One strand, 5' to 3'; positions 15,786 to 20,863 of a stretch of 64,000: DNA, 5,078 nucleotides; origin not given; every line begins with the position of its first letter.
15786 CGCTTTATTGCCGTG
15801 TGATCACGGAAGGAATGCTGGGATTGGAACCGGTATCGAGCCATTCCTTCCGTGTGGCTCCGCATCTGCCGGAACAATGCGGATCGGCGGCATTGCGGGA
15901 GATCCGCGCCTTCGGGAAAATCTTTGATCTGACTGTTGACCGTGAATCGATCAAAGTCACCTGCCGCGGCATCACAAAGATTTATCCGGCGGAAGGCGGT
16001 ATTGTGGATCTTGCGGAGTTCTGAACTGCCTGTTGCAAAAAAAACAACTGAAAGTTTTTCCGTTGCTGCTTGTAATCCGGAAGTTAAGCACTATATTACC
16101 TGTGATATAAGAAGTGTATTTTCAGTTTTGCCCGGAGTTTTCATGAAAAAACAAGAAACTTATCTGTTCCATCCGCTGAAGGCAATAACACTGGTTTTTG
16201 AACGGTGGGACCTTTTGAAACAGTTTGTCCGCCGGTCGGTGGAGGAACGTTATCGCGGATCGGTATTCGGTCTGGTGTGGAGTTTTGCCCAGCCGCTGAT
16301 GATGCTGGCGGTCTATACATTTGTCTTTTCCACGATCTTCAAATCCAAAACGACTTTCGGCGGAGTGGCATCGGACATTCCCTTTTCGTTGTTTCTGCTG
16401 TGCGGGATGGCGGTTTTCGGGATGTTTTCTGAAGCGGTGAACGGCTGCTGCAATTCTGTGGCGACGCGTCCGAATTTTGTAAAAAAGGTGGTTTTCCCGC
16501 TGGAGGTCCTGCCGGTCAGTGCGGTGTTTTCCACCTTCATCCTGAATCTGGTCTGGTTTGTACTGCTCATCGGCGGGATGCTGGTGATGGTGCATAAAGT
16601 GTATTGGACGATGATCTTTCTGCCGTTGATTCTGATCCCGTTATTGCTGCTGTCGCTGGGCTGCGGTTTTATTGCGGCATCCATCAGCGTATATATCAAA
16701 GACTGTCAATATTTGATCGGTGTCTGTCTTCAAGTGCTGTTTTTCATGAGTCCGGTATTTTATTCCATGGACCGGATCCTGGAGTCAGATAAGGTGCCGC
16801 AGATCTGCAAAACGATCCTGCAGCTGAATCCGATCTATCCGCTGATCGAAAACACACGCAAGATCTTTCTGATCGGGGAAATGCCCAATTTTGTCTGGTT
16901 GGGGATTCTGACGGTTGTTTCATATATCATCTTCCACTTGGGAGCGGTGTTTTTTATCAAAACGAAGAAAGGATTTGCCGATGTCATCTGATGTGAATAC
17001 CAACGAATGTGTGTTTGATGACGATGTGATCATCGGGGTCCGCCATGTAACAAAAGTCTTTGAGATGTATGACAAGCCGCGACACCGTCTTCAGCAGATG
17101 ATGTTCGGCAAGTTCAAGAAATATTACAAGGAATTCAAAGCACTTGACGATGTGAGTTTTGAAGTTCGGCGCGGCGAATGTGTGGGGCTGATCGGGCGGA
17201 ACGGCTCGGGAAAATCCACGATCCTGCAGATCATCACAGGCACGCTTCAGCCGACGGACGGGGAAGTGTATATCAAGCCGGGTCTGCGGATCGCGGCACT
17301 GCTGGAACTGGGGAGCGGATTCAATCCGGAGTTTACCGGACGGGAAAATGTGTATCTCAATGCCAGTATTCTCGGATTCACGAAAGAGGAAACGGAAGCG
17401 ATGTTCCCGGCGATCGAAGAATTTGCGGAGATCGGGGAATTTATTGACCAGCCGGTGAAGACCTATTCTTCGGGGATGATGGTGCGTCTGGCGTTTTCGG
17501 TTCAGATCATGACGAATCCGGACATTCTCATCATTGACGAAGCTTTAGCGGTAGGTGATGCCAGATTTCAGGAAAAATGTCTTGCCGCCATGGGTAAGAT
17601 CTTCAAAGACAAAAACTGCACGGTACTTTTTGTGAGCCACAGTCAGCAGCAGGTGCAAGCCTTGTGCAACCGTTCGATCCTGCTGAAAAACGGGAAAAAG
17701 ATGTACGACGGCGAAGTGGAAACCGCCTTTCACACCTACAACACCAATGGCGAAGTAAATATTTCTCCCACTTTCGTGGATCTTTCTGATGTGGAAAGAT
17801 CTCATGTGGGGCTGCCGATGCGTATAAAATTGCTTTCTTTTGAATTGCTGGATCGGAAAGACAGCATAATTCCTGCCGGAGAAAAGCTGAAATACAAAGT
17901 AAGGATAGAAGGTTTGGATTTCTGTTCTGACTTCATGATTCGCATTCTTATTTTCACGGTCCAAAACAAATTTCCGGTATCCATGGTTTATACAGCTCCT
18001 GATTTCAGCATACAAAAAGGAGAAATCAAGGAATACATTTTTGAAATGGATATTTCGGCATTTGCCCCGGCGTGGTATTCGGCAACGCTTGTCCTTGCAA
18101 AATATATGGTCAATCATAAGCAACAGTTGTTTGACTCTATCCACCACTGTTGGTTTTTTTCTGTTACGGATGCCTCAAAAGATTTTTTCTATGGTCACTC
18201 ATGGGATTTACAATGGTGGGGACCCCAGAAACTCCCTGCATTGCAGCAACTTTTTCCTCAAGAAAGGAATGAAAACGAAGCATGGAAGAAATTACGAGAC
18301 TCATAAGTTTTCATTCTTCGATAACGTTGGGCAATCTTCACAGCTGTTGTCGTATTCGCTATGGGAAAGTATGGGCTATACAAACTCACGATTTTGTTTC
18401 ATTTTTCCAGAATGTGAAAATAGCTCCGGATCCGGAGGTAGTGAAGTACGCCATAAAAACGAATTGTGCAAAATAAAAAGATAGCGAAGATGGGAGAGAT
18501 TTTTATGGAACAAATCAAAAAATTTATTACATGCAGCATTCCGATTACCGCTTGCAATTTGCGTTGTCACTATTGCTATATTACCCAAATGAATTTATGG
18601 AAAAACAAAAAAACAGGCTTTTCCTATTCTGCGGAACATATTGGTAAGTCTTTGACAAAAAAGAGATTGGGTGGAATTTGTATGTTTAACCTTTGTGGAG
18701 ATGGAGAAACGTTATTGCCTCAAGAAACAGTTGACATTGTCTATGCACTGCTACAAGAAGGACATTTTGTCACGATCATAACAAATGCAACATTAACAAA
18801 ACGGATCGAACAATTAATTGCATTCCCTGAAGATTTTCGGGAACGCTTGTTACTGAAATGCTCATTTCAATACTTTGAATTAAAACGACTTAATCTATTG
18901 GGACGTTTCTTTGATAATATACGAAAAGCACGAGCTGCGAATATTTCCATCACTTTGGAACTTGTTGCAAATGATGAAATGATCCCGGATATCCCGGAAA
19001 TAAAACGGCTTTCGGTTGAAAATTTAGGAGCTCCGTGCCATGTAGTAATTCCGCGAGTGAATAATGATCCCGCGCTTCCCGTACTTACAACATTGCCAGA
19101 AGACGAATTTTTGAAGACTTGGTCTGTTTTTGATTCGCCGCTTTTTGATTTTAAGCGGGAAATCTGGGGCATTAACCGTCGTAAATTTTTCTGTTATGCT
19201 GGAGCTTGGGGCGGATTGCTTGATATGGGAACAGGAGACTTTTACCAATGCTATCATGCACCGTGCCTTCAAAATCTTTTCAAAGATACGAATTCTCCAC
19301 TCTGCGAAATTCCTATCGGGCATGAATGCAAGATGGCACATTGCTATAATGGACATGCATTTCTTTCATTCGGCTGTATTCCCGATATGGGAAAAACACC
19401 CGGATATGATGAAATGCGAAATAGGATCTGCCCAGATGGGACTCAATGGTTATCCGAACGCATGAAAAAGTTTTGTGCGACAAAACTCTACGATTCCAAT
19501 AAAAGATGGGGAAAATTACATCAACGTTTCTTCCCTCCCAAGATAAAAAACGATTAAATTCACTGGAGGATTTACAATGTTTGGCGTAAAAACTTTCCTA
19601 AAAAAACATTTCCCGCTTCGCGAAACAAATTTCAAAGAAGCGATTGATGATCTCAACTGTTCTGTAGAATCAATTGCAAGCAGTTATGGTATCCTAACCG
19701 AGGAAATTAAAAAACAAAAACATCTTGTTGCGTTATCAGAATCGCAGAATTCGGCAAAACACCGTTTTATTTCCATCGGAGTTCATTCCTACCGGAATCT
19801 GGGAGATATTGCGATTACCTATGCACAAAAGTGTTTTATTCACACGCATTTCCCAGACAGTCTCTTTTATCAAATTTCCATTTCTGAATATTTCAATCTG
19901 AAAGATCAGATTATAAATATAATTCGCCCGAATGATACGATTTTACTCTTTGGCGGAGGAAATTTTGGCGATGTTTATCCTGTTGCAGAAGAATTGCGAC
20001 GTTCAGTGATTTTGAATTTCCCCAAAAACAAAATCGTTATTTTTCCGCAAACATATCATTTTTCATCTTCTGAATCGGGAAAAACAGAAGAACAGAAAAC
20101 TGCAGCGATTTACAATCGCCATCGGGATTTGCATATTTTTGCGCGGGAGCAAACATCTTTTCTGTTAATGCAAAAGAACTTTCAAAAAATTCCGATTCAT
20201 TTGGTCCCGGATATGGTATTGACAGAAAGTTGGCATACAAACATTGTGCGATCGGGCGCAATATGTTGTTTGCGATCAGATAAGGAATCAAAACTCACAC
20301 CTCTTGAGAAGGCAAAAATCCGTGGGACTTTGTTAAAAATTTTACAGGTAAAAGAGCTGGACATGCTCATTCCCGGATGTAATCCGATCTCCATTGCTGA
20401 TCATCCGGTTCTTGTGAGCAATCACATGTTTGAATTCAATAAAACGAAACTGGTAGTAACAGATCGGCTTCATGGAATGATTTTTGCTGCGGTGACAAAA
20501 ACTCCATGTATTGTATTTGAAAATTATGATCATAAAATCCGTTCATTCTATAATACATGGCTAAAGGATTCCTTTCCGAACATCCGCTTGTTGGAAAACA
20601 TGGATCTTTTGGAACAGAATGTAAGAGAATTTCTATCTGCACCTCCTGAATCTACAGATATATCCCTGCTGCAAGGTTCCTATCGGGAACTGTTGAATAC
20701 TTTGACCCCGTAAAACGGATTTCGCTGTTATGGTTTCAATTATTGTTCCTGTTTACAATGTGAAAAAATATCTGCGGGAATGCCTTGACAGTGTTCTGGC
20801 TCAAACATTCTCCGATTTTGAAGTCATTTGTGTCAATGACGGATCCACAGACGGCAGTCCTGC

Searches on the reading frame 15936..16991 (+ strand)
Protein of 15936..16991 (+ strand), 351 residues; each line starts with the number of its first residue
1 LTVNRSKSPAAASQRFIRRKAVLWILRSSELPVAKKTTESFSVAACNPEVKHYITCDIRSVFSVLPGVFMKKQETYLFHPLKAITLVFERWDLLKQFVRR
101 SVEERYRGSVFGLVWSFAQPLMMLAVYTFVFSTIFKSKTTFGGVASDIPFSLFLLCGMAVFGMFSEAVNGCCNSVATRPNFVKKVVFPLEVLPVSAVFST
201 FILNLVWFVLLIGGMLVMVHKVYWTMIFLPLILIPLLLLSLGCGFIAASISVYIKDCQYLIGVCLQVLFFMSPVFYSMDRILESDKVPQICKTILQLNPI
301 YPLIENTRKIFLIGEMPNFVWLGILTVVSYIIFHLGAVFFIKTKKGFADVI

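Call 48: search_protein_families(library=pfam, proteins=[window:15936-16991:+], max_evalue=0.0001)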
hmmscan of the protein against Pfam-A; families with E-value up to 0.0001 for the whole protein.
window:15936-16991:+ (351 aa): 1 family
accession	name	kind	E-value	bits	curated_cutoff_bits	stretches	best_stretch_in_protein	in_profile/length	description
PF01061.29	ABC2_membrane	-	1.6e-19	70.8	26.9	1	94-311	3-210/211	ABC-2 type transporter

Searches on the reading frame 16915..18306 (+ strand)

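Call 49: search_protein_families(library=pfam, proteins=[window:16915-18306:+], max_evalue=0.0001)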
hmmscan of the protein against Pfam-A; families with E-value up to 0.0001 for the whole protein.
window:16915-18306:+ (463 aa): 2 families
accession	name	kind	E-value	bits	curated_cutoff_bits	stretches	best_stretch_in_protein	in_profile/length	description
PF00005.33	ABC_tran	-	3.5e-23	83.2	25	1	77-211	1-136/137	ABC transporter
PF14524.12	Wzt_C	-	5.5e-05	23.6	30.4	0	304-428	10-140/143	Wzt C-terminal domain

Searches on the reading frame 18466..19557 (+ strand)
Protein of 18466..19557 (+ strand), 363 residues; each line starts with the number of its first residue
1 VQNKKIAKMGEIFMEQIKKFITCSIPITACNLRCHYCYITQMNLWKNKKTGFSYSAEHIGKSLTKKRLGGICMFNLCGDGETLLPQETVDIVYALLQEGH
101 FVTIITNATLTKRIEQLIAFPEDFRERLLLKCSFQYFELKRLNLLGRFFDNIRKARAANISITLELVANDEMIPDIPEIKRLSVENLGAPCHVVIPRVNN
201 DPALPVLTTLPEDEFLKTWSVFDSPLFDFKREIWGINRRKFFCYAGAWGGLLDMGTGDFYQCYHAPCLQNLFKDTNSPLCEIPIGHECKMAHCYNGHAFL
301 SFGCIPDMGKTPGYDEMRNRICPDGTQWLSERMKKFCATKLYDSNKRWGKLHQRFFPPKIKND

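Call 49: search_protein_families(library=pfam, proteins=[window:18466-19557:+], max_evalue=0.0001)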
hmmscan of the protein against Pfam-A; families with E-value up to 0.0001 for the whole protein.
window:18466-19557:+ (363 aa): 1 family
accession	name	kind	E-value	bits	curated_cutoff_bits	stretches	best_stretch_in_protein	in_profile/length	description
PF04055.27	Radical_SAM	-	3.5e-09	37.5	29.5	1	25-120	2-100/166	Radical SAM superfamily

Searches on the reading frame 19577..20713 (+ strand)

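Call 49: search_protein_families(library=pfam, proteins=[window:19577-20713:+], max_evalue=0.0001)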
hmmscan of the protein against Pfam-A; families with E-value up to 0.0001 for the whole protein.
window:19577-20713:+ (378 aa): 1 family
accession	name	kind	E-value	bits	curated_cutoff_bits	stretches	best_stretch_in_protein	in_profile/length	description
PF04230.19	PS_pyruv_trans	-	1.9e-26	94.1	25.3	1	74-316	1-278/280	Polysaccharide pyruvyl transferase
